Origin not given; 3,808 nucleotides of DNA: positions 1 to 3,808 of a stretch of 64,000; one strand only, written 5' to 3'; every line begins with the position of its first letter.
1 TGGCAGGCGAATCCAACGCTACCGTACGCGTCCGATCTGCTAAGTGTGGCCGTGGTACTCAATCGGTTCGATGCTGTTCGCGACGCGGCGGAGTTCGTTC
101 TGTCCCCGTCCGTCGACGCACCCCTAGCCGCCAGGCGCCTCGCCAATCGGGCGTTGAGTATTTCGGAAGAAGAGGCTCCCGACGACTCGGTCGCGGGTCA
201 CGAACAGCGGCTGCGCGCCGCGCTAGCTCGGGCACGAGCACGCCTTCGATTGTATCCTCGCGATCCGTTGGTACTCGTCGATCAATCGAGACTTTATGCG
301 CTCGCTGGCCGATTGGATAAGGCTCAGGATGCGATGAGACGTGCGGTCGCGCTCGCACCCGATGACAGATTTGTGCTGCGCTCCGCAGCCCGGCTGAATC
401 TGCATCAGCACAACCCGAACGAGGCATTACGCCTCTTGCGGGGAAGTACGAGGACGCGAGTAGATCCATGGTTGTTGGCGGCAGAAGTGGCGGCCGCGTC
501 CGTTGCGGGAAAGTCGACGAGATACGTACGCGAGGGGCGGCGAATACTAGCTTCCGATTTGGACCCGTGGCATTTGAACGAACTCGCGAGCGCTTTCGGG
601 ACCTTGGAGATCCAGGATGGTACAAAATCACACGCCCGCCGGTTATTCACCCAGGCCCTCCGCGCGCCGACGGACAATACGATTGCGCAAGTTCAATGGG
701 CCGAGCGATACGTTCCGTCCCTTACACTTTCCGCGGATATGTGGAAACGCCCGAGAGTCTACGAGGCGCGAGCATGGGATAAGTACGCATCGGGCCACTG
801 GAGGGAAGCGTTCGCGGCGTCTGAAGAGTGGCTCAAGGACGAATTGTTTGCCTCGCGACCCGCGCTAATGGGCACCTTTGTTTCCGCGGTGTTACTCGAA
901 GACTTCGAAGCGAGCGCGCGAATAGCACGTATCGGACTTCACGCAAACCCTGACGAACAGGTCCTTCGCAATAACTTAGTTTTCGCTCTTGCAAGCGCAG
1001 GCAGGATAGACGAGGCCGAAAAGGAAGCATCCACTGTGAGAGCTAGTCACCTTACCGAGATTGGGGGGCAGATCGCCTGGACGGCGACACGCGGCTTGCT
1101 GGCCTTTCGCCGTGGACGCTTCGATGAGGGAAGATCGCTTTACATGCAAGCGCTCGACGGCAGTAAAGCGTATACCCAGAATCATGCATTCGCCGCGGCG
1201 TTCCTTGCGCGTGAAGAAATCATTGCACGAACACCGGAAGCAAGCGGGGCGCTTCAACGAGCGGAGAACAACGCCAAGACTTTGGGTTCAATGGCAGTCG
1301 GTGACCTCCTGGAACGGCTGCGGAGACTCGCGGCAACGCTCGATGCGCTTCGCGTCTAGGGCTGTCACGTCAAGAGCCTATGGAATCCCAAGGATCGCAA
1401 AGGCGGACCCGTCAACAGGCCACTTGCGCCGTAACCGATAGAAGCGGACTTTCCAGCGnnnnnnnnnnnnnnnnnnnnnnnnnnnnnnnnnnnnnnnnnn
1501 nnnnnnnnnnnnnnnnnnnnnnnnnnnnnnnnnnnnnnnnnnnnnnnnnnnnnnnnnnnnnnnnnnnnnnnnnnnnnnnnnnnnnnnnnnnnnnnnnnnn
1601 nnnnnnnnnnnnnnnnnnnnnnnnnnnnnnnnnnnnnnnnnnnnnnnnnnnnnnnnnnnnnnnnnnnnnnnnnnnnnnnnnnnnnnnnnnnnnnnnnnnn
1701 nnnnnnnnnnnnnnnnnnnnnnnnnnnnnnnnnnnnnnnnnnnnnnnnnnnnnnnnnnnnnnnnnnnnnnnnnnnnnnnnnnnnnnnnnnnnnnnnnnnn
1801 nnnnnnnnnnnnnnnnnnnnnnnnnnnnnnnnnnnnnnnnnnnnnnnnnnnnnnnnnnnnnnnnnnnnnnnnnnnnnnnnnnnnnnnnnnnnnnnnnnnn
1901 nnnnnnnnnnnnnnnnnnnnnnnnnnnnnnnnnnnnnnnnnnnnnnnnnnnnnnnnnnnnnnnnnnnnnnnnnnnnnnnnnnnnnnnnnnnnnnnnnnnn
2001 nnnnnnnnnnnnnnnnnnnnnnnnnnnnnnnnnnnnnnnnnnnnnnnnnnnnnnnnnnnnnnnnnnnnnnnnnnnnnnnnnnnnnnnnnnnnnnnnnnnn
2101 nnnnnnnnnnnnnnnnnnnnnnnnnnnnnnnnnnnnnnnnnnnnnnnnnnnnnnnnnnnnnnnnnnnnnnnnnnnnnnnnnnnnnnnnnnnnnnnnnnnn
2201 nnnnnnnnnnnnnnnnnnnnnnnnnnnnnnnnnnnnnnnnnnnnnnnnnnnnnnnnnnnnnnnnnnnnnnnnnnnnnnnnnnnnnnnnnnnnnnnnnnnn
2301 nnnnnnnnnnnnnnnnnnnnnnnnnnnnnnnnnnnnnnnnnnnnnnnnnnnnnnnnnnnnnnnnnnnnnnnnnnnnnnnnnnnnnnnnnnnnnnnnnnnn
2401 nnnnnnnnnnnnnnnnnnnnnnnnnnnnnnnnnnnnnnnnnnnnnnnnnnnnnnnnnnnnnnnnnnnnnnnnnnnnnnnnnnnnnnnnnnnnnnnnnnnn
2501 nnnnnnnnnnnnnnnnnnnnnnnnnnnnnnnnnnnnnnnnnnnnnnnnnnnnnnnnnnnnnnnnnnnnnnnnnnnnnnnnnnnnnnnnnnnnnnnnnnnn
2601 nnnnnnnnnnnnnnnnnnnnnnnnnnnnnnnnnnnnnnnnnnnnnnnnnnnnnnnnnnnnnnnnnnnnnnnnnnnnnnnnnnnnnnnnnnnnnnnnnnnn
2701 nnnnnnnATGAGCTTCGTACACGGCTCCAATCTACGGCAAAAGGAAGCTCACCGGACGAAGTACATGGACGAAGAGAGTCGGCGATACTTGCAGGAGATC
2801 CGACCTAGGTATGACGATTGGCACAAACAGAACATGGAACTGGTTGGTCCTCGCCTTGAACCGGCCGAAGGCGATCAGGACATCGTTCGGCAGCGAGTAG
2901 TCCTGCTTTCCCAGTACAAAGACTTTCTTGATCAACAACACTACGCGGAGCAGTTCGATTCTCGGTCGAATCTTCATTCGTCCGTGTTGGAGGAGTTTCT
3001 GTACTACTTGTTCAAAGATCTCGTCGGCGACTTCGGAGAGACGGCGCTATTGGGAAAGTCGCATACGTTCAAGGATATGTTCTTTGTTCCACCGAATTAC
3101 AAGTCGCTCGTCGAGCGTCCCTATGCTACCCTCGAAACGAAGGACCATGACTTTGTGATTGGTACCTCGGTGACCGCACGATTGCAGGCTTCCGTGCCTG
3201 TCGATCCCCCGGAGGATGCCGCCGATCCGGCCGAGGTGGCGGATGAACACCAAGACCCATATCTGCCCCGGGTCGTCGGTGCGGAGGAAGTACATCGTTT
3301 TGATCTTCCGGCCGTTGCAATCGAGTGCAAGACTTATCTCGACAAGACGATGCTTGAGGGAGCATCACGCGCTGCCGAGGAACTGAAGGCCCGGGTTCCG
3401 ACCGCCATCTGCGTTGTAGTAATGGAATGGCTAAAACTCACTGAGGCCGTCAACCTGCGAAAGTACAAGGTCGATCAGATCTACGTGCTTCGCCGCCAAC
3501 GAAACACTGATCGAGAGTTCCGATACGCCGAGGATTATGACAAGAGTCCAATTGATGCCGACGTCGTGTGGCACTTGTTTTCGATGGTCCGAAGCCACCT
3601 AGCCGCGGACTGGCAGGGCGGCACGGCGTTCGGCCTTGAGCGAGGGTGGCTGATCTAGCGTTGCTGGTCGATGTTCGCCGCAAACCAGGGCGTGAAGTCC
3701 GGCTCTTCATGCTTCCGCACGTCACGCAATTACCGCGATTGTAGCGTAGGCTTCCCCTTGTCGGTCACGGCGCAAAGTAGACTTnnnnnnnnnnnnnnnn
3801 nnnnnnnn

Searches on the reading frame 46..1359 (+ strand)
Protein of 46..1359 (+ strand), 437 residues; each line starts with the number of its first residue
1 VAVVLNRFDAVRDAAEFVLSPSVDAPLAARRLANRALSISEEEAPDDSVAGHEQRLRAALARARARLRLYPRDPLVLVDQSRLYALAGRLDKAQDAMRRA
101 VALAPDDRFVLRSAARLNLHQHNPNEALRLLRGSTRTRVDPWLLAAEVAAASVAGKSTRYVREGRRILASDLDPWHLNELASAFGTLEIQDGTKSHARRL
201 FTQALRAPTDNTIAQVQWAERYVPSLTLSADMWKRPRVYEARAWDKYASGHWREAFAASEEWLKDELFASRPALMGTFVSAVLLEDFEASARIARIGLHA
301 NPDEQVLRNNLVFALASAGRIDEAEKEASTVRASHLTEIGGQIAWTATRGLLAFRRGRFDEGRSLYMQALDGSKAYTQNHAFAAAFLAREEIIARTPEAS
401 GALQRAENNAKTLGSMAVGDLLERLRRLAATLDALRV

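Call 6: search_protein_families(library=pfam, proteins=[window:46-1359:+], max_evalue=0.1)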
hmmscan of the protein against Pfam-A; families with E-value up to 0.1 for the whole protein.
window:46-1359:+ (437 aa): 11 families
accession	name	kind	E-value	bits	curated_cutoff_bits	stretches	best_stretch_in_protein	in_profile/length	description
PF07719.23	TPR_2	-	9.2e-08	32.1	27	1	76-107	3-34/34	Tetratricopeptide repeat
PF13424.12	TPR_12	-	3.5e-06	27.6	30.1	1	343-411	2-76/77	Tetratricopeptide repeat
PF14559.12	TPR_19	-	1.4e-05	25.7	25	2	297-333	17-53/68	Tetratricopeptide repeat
PF13431.12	TPR_17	-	0.00036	21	24.4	0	67-94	6-33/34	Tetratricopeptide repeat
PF13181.12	TPR_8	-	0.00052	20.4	25.7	0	81-107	8-34/34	Tetratricopeptide repeat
PF11846.14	Wzy_C_2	-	0.0027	18.2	28.5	1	55-112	128-184/191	Virulence factor membrane-bound polymerase, C-terminal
PF13428.12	TPR_14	-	0.0038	18.2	23.5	1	81-117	8-44/44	Tetratricopeptide repeat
PF12569.14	NatA_aux_su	-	0.0087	15.5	33.3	1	78-140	230-292/515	N-terminal acetyltransferase A, auxiliary subunit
PF13371.12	TPR_9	-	0.01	16.3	35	1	53-118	8-73/73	Tetratricopeptide repeat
PF00515.34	TPR_1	-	0.018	15.3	27.8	0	83-107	10-34/34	Tetratricopeptide repeat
PF23914.1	TPR_CcmH_CycH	-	0.021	15.1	42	1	80-129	56-108/158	Cytochrome c-type biogenesis protein H TPR domain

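Call 7: search_protein_families(library=padloc, proteins=[window:46-1359:+], max_evalue=0.1)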
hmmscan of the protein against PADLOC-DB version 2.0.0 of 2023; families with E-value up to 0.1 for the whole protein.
window:46-1359:+ (437 aa): 2 families
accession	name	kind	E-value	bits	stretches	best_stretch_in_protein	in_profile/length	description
PDLC04781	PDC-M71B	-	2.4e-99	331.4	1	7-409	71-489/515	-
PDLC04782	PDC-M71B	-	1.7e-32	110.9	1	54-407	120-476/525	-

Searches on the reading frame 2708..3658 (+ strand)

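Call 6: search_protein_families(library=pfam, proteins=[window:2708-3658:+], max_evalue=0.1)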
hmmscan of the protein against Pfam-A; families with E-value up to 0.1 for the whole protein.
window:2708-3658:+ (316 aa): 1 family
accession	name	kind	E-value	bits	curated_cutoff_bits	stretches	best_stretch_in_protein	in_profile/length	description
PF09549.16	RE_Bpu10I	-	2.5e-24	86.5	25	2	197-298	87-202/218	Bpu10I restriction endonuclease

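Call 7: search_protein_families(library=padloc, proteins=[window:2708-3658:+], max_evalue=0.1)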
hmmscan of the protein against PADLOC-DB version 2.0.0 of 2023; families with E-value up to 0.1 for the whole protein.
window:2708-3658:+ (316 aa): 0 families
